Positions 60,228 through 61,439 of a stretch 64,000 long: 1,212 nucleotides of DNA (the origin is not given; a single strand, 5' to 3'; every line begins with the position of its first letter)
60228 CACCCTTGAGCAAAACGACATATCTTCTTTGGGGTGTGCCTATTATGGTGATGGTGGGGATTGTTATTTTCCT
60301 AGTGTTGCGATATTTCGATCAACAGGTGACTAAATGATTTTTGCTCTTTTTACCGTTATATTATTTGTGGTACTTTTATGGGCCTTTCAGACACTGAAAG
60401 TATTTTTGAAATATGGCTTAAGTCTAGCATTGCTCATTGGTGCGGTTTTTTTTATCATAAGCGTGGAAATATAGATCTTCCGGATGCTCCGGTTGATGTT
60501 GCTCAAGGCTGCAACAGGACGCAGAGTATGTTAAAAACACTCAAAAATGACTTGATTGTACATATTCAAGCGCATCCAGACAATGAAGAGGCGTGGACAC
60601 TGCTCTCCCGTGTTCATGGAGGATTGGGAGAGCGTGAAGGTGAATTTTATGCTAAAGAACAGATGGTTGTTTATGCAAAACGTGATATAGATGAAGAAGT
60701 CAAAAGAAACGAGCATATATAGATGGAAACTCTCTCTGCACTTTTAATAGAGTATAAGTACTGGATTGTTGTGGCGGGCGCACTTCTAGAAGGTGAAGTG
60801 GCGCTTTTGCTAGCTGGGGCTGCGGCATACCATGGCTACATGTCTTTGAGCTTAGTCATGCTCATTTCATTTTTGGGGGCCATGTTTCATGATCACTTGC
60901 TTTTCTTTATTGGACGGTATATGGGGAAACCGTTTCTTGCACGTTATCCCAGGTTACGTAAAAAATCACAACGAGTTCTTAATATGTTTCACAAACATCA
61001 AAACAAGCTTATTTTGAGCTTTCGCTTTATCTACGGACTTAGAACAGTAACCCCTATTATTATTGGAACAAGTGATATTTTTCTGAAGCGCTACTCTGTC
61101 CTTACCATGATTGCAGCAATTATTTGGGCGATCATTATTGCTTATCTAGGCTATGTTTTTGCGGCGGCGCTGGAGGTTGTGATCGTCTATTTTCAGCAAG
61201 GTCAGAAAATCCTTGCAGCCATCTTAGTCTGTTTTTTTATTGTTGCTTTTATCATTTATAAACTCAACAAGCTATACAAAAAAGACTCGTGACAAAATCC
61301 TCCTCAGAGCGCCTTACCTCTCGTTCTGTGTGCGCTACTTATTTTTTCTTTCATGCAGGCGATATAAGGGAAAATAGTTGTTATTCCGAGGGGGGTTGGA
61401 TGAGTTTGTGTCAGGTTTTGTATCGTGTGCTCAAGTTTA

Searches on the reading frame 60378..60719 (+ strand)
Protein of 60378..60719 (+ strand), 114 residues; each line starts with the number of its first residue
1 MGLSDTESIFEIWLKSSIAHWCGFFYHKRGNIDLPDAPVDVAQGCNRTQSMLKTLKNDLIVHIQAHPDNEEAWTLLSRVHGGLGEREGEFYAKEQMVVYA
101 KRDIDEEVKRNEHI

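Call 70: search_protein_families(library=pfam, proteins=[window:60378-60719:+], max_evalue=0.1)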
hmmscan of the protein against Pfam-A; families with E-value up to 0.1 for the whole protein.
window:60378-60719:+ (114 aa): 2 families
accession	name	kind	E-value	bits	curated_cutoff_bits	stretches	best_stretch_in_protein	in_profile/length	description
PF23914.1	TPR_CcmH_CycH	-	0.013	15.8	42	1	47-88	27-68/158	Cytochrome c-type biogenesis protein H TPR domain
PF16220.10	DUF4880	-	0.088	13.1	25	0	64-77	28-41/43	Domain of unknown function (DUF4880)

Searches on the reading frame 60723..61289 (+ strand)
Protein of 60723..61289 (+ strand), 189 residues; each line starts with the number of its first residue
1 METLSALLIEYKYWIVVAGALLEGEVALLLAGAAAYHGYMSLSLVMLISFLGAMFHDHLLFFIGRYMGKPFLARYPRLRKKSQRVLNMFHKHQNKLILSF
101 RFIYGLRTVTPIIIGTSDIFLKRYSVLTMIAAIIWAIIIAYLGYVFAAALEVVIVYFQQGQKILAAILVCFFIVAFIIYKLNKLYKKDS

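Call 70: search_protein_families(library=pfam, proteins=[window:60723-61289:+], max_evalue=0.1)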
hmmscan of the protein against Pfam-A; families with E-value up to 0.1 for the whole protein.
window:60723-61289:+ (189 aa): 1 family
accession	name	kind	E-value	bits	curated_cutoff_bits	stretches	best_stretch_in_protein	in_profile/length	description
PF09335.16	VTT_dom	-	4.7e-17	63.1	33.9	1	25-144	4-122/123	VTT domain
